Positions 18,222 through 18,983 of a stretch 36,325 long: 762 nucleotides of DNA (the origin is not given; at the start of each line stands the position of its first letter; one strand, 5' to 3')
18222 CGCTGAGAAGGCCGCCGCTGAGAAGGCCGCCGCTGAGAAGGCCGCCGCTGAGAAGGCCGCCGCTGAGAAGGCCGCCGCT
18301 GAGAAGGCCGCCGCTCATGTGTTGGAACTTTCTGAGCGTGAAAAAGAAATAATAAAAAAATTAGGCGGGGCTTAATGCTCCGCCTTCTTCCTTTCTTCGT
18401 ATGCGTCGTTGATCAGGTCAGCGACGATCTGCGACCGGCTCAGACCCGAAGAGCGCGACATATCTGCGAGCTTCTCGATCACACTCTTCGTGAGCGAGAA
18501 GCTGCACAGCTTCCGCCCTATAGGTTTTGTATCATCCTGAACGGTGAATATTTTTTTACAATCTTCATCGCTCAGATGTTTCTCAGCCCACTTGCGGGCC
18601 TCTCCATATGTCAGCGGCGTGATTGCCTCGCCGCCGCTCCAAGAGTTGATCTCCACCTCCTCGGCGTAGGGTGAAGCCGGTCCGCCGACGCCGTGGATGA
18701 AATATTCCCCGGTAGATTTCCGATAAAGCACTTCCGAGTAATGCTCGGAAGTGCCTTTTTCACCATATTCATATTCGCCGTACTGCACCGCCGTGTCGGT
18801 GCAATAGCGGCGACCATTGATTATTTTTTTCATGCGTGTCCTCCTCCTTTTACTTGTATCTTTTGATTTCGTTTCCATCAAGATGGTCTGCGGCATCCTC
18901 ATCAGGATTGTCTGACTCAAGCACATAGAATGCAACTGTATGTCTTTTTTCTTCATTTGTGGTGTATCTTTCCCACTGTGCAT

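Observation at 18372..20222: Five-gene operon of small, mostly acidic proteins ending in an RHH protein, next to attP: a candidate anti-defence (acr/aca-like) locus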

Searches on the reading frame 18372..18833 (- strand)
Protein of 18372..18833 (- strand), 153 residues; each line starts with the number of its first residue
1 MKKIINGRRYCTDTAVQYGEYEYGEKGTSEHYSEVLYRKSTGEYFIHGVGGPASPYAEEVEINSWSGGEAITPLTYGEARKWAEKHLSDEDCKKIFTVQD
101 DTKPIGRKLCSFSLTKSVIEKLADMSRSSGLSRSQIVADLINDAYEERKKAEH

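Call 5: search_protein_families(library=pfam, proteins=[window:18372-18833:-], max_evalue=0.1)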
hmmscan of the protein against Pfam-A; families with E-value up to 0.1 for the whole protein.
window:18372-18833:- (153 aa): 2 families
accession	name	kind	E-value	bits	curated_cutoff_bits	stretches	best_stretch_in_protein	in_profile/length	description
PF01402.27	RHH_1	-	0.0057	17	20.5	1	111-146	3-38/39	Ribbon-helix-helix protein, copG family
PF19891.5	DUF6364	-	0.016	16.1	27.3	1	113-146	8-39/70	Family of unknown function (DUF6364)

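Call 6: search_protein_families(library=phrogs, proteins=[window:18372-18833:-], max_evalue=0.1)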
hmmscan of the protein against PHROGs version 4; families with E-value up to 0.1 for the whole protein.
window:18372-18833:- (153 aa): 4 families
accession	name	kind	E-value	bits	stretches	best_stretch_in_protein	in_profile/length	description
phrog_3887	-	transcription regulation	0.0026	18.4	1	108-142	19-53/61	transcriptional regulator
phrog_876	-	transcription regulation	0.0077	16.8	1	105-152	65-112/239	transcriptional repressor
phrog_12301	-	transcription regulation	0.033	15.8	1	105-141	52-88/96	transcriptional regulator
phrog_7325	-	transcription regulation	0.048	14.8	1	108-148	57-97/151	CopG-like transcriptional repressor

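Call 8: search_protein_families(library=ncbifam, proteins=[window:18372-18833:-], max_evalue=0.1)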
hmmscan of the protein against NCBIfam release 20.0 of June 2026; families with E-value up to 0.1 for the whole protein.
window:18372-18833:- (153 aa): 2 families
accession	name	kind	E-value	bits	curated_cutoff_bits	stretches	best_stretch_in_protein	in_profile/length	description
TIGR03117.2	cas_csf4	equivalog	0.087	11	400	1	89-147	45-99/800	type IV CRISPR-associated DEAD/DEAH-box helicase Csf4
NF008671.0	PRK11675.1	equivalog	0.089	13.2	62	0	103-149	46-92/95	LexA regulated protein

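Call 9: search_protein_families(library=padloc, proteins=[window:18372-18833:-], max_evalue=0.1)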
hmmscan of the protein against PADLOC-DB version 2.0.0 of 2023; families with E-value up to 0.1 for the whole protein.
window:18372-18833:- (153 aa): 0 families

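Call 11: search_solved_structures(query=window:18372-18833:-, max_evalue=10)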
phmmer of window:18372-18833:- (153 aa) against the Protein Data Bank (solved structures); distinct sequences matched with E-value up to 10: 4.
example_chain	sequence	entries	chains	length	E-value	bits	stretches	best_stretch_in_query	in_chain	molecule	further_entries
5gk2_A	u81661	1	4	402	0.075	16.3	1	56-129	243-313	Ketosynthase StlD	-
1b01_A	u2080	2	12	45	0.076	16.2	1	108-142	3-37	TRANSCRIPTIONAL REPRESSOR COPG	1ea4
5gk0_A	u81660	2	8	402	0.077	16.2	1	56-129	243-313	Ketosynthase StlD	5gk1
2cpg_A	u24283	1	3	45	0.079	16.2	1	108-142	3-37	TRANSCRIPTIONAL REPRESSOR COPG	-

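Call 13: find_homologous_proteins(query=window:18372-18833:-)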
Query window:18372-18833:- (153 aa): 189 proteins with E <= 0.001 among 238 candidates; the best 120 are listed.
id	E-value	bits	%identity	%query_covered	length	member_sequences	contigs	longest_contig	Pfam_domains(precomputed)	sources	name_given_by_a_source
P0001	8.9e-81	287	85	100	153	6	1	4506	-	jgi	jgi:hypothetical protein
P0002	1.0e-77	277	84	100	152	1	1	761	-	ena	-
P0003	1.5e-65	238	74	100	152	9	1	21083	-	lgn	-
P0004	1.8e-48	182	60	100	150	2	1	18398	-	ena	-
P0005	1.7e-41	160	56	94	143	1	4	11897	-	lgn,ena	-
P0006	5.7e-38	148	53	94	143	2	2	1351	-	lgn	-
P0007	6.2e-37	145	51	92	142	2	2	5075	-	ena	-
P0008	8.2e-37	144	51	92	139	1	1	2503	-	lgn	-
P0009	2.6e-36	143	51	92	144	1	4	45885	-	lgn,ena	-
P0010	1.1e-34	138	51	93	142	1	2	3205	PF01402.28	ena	-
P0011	1.4e-34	137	48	92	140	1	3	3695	-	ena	-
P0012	2.9e-34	136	47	94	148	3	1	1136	-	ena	-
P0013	6.5e-34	135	48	92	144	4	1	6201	-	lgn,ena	-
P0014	1.6e-33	134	49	93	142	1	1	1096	-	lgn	-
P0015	2.1e-33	133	46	92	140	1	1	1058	-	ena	-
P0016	2.2e-33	133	47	93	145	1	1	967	PF01402.28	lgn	-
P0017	2.4e-33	133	46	92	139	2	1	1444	PF01402.28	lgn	-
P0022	1.8e-32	130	47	93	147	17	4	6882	PF01402.28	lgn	-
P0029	9.1e-32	128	44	92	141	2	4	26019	PF01402.28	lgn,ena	-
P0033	4.2e-31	126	48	93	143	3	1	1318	PF10723.16,PF01402.28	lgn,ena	-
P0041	2.1e-29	120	45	94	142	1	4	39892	PF01402.28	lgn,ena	-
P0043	1.5e-28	118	43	93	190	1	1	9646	-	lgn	-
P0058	1.1e-26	112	43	92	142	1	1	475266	-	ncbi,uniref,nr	ncbi:ribbon-helix-helix domain-containing protein [Bilifractor porci]|uniref:Ribbon-helix-helix prot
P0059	1.2e-26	111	43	93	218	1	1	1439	-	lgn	-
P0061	1.7e-26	111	45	92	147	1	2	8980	PF01402.28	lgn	-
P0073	2.4e-25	107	45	93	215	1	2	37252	-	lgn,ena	-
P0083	2.8e-24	104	53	64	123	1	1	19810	-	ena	-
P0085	3.6e-24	103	56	63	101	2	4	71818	-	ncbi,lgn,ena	-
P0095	3.8e-23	100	52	67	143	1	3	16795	-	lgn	-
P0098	3.9e-23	100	42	96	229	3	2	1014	-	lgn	-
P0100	7.3e-23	99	43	92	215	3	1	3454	-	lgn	-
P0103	1.1e-22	98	41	93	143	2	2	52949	-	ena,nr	nr:MAG TPA_asm: ParG [Caudoviricetes sp.]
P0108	2.3e-22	98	48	78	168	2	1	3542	PF12844.14,PF01381.29,PF13560.13,PF13443.13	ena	-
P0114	7.3e-22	96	53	66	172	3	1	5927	-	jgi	-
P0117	2.4e-21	94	40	99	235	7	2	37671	-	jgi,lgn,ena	-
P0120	7.2e-21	93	43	90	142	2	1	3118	PF01402.28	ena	-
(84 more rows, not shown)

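Call 18: find_encoding_contigs(protein=P0058, flank=6000, max_places=2)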
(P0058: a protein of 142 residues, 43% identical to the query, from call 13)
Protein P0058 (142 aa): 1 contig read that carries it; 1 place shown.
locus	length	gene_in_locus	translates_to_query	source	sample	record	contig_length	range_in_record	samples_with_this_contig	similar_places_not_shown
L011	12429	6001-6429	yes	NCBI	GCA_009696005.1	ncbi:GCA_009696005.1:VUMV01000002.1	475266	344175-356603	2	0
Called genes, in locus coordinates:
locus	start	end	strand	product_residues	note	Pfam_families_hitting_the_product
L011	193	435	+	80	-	-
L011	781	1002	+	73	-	-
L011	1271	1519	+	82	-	PF11753:DUF3310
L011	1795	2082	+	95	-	-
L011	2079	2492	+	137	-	PF00692:dUTPase, PF22769:DCD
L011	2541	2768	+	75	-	-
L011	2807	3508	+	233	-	-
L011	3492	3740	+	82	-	-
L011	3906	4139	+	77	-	-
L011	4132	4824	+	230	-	PF14386:DUF4417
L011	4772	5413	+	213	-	PF25185:Tad3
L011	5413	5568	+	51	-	-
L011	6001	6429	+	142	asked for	-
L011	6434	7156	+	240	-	PF18912:DZR_2 (faint)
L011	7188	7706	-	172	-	-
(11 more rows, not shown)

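Call 19: find_encoding_contigs(protein=P0103, flank=6000, max_places=2)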
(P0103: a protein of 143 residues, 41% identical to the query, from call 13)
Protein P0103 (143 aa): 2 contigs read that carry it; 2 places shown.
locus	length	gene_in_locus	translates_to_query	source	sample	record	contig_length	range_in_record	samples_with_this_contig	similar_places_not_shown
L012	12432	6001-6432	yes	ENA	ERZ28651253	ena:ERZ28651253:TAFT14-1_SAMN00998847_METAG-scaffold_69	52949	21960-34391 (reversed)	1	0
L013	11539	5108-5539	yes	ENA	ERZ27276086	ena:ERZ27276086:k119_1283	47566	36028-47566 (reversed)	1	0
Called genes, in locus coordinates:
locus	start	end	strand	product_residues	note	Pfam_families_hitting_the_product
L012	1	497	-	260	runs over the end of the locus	PF02498:Bro-N, PF03374:ANT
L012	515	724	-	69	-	PF01381:HTH_3, PF13443:HTH_26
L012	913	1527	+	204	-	PF12844:HTH_19 (weak), PF13560:HTH_31 (weak), PF01381:HTH_3, PF00717:Peptidase_S24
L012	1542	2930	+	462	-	PF13250:SNIPE, PF10544:T5orf172, PF13455:MUG113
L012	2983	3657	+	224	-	-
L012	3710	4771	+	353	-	PF14659:Phage_int_SAM_3, PF00589:Phage_integrase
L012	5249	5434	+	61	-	-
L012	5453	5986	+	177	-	-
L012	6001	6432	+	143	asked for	-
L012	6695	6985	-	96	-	PF19791:DUF6275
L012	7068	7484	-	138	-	PF15919:HicB_lk_antitox, PF15970:HicB-like_2 (weak)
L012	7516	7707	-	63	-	PF07927:HicA_toxin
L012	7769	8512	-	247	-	PF25309:ELLD, PF08460:SH3_5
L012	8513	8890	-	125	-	-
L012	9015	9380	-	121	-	-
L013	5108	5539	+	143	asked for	-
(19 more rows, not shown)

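Call 20: find_encoding_contigs(protein=P0085, flank=6000, max_places=3)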
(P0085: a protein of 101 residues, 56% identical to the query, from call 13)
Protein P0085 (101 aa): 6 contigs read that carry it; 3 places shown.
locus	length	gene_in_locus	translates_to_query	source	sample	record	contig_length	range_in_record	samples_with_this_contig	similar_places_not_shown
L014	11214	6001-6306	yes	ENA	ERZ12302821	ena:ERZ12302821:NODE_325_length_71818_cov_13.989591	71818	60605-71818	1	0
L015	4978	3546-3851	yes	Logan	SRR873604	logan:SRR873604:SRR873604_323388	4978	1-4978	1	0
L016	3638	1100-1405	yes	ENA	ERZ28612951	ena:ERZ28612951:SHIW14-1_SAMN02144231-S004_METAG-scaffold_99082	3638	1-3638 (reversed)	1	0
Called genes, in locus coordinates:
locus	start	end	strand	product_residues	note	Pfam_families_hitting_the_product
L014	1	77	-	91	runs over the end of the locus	PF00216:Bac_DNA_binding, PF18291:HU-HIG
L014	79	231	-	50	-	-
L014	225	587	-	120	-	-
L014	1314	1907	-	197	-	-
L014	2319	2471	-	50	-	-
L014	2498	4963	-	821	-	-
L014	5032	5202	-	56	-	-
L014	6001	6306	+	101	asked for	-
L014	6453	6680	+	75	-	-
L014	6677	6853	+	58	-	-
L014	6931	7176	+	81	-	-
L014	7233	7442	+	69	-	-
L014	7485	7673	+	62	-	-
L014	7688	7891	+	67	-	-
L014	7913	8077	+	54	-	-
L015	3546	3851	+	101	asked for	-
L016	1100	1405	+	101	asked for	-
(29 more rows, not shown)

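Call 24: search_dna_similar(query=window:18372-18833:-, collection=phages, mode=protein, max_evalue=0.001, max_rows=30)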
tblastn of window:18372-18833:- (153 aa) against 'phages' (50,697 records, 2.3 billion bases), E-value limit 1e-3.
Records with a match: 6; places in all: 6; records where one place covers at least 80% of the query: 3.
Best place of each record, by identity: <60% 6.
By first word of the organism name: Lactobacillus 2; Paracoccus 2; Caudoviricetes 1; bajarodino 1.
By host as written in the record: Paracoccus sp. HS3 2; Lactobacillus gasseri 1; Limosilactobacillus fermentum IMAU32646 1; Methanomicrobiales 1; - 1.
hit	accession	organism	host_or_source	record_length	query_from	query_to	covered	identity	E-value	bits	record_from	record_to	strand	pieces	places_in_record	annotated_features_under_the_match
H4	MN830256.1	Lactobacillus phage JNU_P7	Lactobacillus gasseri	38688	1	141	92%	37.4%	4e-16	79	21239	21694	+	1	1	hypothetical protein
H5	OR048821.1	Lactobacillus phage LFP01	Limosilactobacillus fermentum IMAU32646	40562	1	139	91%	36.8%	2e-20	92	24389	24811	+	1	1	hypothetical protein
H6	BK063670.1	Caudoviricetes sp. vir526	Methanomicrobiales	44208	1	118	77%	40.8%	7e-18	85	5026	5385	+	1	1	hypothetical protein (x3)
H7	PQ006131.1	bajarodino virus 48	Neotoma bryanti feces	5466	1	146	95%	30.1%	8e-7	53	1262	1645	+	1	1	hypothetical protein (x2)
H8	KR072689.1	Paracoccus phage Shpa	Paracoccus sp. HS3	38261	1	83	54%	42.9%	2e-11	66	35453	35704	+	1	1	hypothetical protein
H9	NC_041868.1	Paracoccus phage Shpa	Paracoccus sp. HS3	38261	1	83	54%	42.9%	2e-11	66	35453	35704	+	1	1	hypothetical protein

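Call 25: get_annotated_region(hit=H5, flank=4000)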
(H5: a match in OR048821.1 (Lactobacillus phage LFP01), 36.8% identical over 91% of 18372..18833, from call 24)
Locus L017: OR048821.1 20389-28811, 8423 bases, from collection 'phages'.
description: Lactobacillus phage LFP01, complete genome.
organism: Lactobacillus phage LFP01 (NCBI taxid 3051505)
taxonomy: Viruses; Duplodnaviria; Heunggongvirae; Uroviricota; Caudoviricetes
host: Limosilactobacillus fermentum IMAU32646; source: dairy; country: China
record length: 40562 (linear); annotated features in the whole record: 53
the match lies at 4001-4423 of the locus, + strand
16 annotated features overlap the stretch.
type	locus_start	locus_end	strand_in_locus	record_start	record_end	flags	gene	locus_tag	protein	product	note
CDS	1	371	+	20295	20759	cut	-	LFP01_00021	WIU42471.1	holin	-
CDS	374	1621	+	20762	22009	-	-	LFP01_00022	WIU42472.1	endolysin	-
CDS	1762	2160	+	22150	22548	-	-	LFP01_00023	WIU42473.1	hypothetical protein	-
CDS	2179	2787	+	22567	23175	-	-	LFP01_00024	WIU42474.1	hypothetical protein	-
CDS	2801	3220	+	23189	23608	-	-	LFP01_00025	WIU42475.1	hypothetical protein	-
CDS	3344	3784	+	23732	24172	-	-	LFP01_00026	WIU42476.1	hypothetical protein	-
CDS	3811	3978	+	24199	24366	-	-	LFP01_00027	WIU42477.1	hypothetical protein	-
CDS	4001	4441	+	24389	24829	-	-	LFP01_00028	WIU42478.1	hypothetical protein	-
CDS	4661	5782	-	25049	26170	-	-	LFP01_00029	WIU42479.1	integrase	-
CDS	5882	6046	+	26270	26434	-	-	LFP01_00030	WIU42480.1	hypothetical protein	-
CDS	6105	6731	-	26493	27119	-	-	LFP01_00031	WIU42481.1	hypothetical protein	-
CDS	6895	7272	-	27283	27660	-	-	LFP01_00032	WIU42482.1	hypothetical protein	-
CDS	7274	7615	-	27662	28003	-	-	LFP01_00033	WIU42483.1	transcriptional regulator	-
CDS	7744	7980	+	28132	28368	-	-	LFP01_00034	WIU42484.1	transcriptional regulator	-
CDS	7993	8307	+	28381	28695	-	-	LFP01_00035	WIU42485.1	hypothetical protein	-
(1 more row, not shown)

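Call 26: get_annotated_region(hit=H4, flank=4000)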
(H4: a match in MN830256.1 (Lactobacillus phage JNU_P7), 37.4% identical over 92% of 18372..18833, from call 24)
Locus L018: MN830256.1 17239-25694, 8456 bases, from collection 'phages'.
description: Lactobacillus phage JNU_P7, complete genome.
organism: Lactobacillus phage JNU_P7 (NCBI taxid 2686385)
taxonomy: Viruses; Duplodnaviria; Heunggongvirae; Uroviricota; Caudoviricetes
host: Lactobacillus gasseri; source: -; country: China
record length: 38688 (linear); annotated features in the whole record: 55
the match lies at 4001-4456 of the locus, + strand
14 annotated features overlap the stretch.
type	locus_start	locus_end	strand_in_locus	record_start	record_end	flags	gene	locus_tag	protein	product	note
CDS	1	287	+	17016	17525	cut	-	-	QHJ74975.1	hypothetical protein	JNU_P7_GM000017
CDS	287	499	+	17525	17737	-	-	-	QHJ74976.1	hypothetical protein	JNU_P7_GM000018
CDS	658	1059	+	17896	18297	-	-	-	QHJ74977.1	hypothetical protein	JNU_P7_GM000019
CDS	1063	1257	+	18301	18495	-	-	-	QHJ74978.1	hypothetical protein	JNU_P7_GM000020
CDS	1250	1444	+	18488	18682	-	-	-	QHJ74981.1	hypothetical protein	JNU_P7_GM000021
CDS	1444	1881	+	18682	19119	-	-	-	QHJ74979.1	holin, LL-H family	JNU_P7_GM000022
CDS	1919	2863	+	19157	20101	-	-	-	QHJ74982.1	glycosyl hydrolase family 25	JNU_P7_GM000023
CDS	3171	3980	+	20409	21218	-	-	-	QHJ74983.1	hypothetical protein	JNU_P7_GM000024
CDS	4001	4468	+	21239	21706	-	-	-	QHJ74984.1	hypothetical protein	JNU_P7_GM000025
CDS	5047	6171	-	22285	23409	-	-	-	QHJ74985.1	site-specific recombinase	JNU_P7_GM000026; site-specific recombinase, phage integrase family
CDS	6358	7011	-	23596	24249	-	-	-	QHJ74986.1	hypothetical protein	JNU_P7_GM000027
CDS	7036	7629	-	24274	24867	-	-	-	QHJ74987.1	hypothetical protein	JNU_P7_GM000028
CDS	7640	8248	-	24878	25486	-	-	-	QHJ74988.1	Xre family antitoxin component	JNU_P7_GM000029; toxin-antitoxin system, antitoxin component, Xre family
CDS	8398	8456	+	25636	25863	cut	-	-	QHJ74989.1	Xre family antitoxin component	JNU_P7_GM000030; toxin-antitoxin system, antitoxin component, Xre family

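Call 28: find_related_loci(query=A1, collection=viral_contigs, flank=5000)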
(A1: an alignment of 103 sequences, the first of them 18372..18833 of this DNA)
Query A1 (153 aa) in viral_contigs; peptide patterns used: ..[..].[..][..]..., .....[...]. (x = any residue, [..] = any of these).
599 stretches matched a pattern (row limit reached: there are more); 329 encode a relative of the query (tblastn E <= 1e-3); the best 80 are kept; 80 distinct loci.
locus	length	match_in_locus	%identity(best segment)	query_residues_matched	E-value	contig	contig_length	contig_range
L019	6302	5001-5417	49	1-141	1e-39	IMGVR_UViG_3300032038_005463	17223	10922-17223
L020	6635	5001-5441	47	1-149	3e-39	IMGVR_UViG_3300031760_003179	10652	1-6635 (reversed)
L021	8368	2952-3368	47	1-141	1e-38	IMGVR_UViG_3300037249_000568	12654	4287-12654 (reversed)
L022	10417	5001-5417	49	1-141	7e-38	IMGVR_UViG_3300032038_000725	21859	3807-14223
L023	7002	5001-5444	45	1-149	7e-37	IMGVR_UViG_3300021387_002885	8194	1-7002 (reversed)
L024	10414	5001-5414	47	1-142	9e-37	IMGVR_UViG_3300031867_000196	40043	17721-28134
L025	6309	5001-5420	47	1-142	1e-36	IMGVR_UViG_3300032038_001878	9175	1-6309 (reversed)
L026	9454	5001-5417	49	1-141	2e-36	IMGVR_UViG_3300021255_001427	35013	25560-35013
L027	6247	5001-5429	46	1-144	5e-36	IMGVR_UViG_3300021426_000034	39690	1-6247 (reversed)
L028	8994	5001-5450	44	1-152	1e-35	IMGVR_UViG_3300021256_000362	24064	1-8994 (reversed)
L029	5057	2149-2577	46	1-144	8e-36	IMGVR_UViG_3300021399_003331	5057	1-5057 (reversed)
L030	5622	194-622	44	1-144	1e-35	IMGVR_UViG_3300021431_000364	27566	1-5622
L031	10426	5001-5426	45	1-144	2e-35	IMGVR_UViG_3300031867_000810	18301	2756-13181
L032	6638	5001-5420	48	1-141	4e-35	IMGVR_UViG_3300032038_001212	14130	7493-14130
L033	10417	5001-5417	48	1-141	3e-35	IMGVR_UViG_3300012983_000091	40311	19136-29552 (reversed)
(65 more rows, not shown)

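Call 31: predict_structure(alignment_id=A1)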
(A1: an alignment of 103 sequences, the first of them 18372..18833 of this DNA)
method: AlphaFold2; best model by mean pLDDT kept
length: 153 residues; sequences in the alignment: 103
mean_pLDDT: 88.0   pTM: 0.66
mean pLDDT of the five models: 88.0, 88.0, 86.7, 86.2, 85.8
residues with pLDDT >= 90: 103; 70-90: 39; 50-70: 6; < 50: 5
segments of 3 or more residues with pLDDT < 50: 100-104
pLDDT, mean of each block of 10 residues (from residue 1): 89 92 92 94 93 94 94 92 91 72 60 92 94 92 87 66
secondary structure, 60 per line:
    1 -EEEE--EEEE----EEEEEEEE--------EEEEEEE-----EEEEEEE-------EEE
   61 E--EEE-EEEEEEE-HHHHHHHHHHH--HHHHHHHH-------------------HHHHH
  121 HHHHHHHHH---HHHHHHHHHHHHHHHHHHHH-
elements in order: E2-5 E8-11 E16-23 E32-38 E44-50 E58-61 E64-66 E68-74 H76-86 H89-96 H116-129 H133-152

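Call 34: fold_search(model_id=the predicted structure, library=pdb)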
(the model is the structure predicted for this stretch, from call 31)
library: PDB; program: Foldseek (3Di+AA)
matches with E <= 10: 328; with E <= 0.001: 0
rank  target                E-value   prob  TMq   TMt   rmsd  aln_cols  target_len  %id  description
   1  3nm7_C                1.8e-01  0.87  0.25  0.46   5.1        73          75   11  Crystal Structure of Borrelia burgdorferi Pur-alpha (released 2010-10-06)
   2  3nm7_D                2.3e-01  0.89  0.25  0.46   4.9        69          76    7  Crystal Structure of Borrelia burgdorferi Pur-alpha (released 2010-10-06)
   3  9mj5_B                4.1e-01  0.09  0.17  0.13  19.0       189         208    9  Catalytic domain of human DNA polymerase alpha in complex with DNA and RPA (released 2025-02-19)
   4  8oxa_A                4.4e-01  0.63  0.32  0.06   8.6       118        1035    9  Cryo-EM structure of ATP8B1-CDC50A in E2-Pi conformation with occluded PS (released 2023-11-29)
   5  9sob_R                4.6e-01  0.30  0.22  0.03  12.6       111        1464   14  Structural Model of the Nuclear Pore Complex in Arabidopsis thaliana (released 2025-11-05)
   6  3nm7_A                5.2e-01  0.44  0.25  0.40  15.8        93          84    8  Crystal Structure of Borrelia burgdorferi Pur-alpha (released 2010-10-06)
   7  2vf9_A                6.1e-01  0.04  0.14  0.14  16.3       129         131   14  Crystal structure of bacteriophage PRR1 (released 2008-09-23)
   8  3qds_A                6.9e-01  0.77  0.29  0.31   5.1        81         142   12  Structure of apo Boletus edulis lectin (released 2011-02-23)
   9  7wzf                  7.7e-01  0.23  0.22  0.15   7.8        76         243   12  Structural and mechanism analysis of YunM (released 2023-02-22)
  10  3n8b_A                8.6e-01  0.47  0.26  0.43   4.7        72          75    8  Crystal Structure of Borrelia burgdorferi Pur-alpha (released 2010-10-06)
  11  9p8l_B                1.1e+00  0.18  0.20  0.27   5.3        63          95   11  Structure of Lockin in complex with 3'cADPR (released 2025-07-30)
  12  3epa_A                1.2e+00  0.16  0.20  0.14  10.1        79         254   15  Human AdoMetDC E178Q mutant complexed with putrescine (released 2008-12-23)
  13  3u58_B                1.2e+00  0.04  0.11  0.09  10.8        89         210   12  Crystal Structure of the Tetrahymena telomerase processivity factor Teb1 AB (released 2011-12-28)
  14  3u58_A                1.3e+00  0.06  0.12  0.09  13.5        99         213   11  Crystal Structure of the Tetrahymena telomerase processivity factor Teb1 AB (released 2011-12-28)
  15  4rti                  1.4e+00  0.15  0.24  0.22   5.8        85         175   14  The crystal structure of PsbP from Spinacia oleracea (released 2015-03-11)
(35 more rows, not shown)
